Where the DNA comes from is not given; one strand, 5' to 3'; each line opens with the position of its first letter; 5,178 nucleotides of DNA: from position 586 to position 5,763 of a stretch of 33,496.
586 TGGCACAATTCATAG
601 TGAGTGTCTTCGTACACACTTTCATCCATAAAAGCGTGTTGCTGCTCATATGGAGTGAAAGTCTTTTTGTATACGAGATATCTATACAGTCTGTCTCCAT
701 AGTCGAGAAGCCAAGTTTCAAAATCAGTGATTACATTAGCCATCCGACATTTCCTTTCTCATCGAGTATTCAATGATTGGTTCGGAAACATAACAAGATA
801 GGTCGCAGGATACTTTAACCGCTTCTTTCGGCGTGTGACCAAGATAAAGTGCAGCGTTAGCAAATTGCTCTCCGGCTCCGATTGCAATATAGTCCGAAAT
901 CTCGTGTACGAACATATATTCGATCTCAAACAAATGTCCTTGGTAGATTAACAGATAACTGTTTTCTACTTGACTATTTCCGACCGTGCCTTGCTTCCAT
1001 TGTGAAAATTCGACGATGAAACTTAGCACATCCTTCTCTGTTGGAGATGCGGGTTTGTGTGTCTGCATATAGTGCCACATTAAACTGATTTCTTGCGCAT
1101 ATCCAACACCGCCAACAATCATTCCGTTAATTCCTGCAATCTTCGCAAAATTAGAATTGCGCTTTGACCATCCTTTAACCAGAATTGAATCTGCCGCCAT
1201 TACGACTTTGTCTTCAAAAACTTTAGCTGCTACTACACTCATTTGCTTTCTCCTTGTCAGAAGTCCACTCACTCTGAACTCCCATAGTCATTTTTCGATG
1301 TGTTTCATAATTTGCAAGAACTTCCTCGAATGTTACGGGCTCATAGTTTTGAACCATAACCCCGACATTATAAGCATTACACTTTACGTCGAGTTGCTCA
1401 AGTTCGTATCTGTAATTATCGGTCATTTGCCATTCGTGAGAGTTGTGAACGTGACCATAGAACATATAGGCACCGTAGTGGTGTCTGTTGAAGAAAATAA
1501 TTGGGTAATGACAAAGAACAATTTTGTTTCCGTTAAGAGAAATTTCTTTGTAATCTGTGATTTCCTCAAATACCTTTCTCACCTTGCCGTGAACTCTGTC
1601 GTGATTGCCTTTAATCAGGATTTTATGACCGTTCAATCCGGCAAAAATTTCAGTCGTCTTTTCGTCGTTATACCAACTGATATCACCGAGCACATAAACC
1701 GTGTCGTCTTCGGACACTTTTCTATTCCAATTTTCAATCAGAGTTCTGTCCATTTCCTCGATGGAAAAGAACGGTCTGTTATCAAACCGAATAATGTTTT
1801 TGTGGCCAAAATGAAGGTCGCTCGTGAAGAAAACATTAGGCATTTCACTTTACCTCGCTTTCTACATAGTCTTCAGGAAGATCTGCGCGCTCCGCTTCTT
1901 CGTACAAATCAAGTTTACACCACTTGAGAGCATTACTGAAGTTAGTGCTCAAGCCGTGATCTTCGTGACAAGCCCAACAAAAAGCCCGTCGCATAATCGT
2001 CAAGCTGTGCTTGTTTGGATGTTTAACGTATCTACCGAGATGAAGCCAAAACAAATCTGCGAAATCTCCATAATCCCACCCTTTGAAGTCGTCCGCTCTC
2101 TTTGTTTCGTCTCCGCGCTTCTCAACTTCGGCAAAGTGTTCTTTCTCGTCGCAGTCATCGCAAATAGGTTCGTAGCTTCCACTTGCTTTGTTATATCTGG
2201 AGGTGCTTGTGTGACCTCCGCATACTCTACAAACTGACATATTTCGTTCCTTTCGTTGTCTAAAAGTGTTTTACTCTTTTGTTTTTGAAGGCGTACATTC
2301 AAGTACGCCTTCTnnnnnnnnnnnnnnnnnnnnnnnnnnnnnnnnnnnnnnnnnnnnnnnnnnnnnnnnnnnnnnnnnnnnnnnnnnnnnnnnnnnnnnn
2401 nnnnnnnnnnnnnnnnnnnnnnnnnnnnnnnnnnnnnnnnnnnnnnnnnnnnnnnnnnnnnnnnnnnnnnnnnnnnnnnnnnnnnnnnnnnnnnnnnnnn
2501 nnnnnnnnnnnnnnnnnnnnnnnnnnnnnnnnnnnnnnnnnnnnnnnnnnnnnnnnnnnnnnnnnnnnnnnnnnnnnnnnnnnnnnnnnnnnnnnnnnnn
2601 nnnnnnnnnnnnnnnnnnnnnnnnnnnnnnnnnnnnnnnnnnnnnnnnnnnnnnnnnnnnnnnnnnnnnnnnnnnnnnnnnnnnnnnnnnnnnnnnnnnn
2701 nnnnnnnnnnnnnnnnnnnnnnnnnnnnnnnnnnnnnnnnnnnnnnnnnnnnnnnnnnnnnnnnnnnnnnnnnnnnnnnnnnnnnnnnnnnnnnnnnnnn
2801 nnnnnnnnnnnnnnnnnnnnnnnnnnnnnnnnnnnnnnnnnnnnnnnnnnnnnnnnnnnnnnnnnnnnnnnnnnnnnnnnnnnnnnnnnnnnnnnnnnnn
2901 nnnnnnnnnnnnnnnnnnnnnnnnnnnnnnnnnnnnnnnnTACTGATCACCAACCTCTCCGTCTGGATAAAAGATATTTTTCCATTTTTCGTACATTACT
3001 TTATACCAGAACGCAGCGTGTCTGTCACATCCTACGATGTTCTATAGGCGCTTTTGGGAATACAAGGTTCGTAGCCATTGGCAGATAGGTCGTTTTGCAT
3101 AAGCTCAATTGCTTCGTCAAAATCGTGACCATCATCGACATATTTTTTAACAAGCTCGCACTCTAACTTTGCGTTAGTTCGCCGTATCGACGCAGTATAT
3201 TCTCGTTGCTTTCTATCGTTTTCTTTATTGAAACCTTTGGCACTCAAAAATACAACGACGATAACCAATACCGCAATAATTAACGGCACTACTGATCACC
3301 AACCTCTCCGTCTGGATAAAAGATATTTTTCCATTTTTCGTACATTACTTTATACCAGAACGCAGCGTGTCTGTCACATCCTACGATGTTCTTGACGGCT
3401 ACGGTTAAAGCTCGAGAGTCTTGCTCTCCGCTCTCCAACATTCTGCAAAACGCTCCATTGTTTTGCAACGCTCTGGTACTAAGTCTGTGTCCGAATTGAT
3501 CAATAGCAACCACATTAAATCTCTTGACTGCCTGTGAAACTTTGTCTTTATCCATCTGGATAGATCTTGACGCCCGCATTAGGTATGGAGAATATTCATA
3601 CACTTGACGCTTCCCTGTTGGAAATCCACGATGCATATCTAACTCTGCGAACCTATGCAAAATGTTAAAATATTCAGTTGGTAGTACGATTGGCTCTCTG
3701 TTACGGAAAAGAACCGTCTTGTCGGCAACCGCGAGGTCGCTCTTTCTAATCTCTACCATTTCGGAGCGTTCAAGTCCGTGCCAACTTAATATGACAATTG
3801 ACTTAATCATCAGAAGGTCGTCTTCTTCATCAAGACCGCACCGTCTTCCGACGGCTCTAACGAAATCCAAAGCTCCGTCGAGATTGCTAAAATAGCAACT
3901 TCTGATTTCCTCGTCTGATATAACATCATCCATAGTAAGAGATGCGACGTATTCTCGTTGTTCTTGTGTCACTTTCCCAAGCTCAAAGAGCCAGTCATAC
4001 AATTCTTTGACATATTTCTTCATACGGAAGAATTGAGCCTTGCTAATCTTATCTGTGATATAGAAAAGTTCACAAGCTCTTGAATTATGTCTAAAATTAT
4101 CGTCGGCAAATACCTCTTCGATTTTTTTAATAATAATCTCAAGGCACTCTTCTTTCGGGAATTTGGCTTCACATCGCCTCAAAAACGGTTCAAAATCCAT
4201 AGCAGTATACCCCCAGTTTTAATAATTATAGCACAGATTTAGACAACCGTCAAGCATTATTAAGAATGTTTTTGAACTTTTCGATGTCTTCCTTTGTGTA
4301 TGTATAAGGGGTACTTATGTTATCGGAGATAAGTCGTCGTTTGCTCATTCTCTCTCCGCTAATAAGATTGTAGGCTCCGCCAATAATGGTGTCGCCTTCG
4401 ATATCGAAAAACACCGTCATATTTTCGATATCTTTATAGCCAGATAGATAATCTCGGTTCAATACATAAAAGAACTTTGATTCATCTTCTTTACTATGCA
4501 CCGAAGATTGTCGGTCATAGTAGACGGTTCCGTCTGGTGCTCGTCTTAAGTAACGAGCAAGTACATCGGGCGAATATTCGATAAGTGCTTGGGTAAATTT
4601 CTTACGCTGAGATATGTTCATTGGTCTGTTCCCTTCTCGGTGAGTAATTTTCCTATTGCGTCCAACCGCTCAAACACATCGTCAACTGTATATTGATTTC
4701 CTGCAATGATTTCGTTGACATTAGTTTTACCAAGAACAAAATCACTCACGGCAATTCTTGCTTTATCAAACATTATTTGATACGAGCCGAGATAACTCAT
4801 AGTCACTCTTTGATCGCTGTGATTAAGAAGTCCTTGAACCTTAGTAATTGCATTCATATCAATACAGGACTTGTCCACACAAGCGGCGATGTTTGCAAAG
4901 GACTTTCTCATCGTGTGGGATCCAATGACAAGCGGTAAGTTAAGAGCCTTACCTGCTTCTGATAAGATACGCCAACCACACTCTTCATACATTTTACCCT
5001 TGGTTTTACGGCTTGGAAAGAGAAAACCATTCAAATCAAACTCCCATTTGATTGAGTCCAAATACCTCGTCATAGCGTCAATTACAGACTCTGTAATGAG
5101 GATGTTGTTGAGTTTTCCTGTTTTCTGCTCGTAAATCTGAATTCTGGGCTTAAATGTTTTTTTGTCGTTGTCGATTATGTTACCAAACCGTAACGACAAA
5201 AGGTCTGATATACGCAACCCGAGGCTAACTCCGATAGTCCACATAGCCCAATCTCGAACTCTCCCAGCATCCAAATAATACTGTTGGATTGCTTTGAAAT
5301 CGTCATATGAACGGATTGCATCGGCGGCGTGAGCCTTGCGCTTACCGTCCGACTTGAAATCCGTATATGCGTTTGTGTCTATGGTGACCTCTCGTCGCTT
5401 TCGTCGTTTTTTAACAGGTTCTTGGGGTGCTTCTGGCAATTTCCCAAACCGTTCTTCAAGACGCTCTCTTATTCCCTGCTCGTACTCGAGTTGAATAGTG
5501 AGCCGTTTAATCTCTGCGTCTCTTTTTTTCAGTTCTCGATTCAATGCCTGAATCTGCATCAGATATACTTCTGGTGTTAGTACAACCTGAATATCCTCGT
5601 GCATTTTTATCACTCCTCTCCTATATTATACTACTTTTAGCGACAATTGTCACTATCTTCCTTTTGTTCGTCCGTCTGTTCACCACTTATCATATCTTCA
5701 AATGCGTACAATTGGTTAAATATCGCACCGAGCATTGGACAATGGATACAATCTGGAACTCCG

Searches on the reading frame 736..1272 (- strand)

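Call 23: search_protein_families(library=phrogs, proteins=[window:736-1272:-], max_evalue=0.001)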
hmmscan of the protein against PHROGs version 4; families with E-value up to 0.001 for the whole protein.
window:736-1272:- (178 aa): 1 family
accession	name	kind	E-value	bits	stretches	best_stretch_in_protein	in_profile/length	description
phrog_1040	-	other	7.4e-23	82.5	1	6-174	9-159/277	peptidase HslV family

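Call 47: search_protein_families(library=pfam, proteins=[window:736-1272:-], max_evalue=0.01)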
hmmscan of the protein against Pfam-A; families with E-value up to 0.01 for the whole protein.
window:736-1272:- (178 aa): 0 families

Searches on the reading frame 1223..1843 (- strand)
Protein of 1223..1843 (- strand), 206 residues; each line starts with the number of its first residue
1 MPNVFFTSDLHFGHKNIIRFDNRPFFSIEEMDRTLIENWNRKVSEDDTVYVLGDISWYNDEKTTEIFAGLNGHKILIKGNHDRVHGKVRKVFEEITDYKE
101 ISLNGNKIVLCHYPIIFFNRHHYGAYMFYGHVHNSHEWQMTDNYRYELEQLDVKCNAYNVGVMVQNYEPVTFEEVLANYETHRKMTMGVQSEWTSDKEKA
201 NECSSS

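Call 23: search_protein_families(library=phrogs, proteins=[window:1223-1843:-], max_evalue=0.001)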
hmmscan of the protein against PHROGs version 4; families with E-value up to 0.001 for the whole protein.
window:1223-1843:- (206 aa): 1 family
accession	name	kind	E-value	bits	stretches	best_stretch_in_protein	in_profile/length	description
phrog_547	-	other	1.1e-50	173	1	1-186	28-206/245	phosphoesterase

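Call 47: search_protein_families(library=pfam, proteins=[window:1223-1843:-], max_evalue=0.01)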
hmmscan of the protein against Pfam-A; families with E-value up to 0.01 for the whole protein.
window:1223-1843:- (206 aa): 1 family
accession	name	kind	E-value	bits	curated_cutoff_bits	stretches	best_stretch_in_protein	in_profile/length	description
PF12850.12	Metallophos_2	-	1e-07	32.5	27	1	6-136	5-120/154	Calcineurin-like phosphoesterase superfamily domain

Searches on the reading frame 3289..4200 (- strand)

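Call 23: search_protein_families(library=phrogs, proteins=[window:3289-4200:-], max_evalue=0.001)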
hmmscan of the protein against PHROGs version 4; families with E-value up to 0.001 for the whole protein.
window:3289-4200:- (303 aa): 0 families

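Call 47: search_protein_families(library=pfam, proteins=[window:3289-4200:-], max_evalue=0.01)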
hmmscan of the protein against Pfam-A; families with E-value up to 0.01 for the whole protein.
window:3289-4200:- (303 aa): 1 family
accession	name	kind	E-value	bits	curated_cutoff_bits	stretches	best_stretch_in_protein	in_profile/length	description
PF12755.13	Vac14_Fab1_bd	-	0.0057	17.7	22.1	1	17-75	22-77/97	Vacuolar 14 Fab1-binding region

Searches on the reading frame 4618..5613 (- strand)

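Call 23: search_protein_families(library=phrogs, proteins=[window:4618-5613:-], max_evalue=0.001)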
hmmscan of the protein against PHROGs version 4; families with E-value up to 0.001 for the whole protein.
window:4618-5613:- (331 aa): 3 families
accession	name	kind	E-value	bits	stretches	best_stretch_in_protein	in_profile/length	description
phrog_216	-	integration and excision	2.1e-27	97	1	75-288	32-235/301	integrase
phrog_1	-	integration and excision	3.1e-13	50.9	1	102-278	272-436/611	integrase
phrog_7269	-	integration and excision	8.9e-07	29.8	1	223-285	21-77/89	integrase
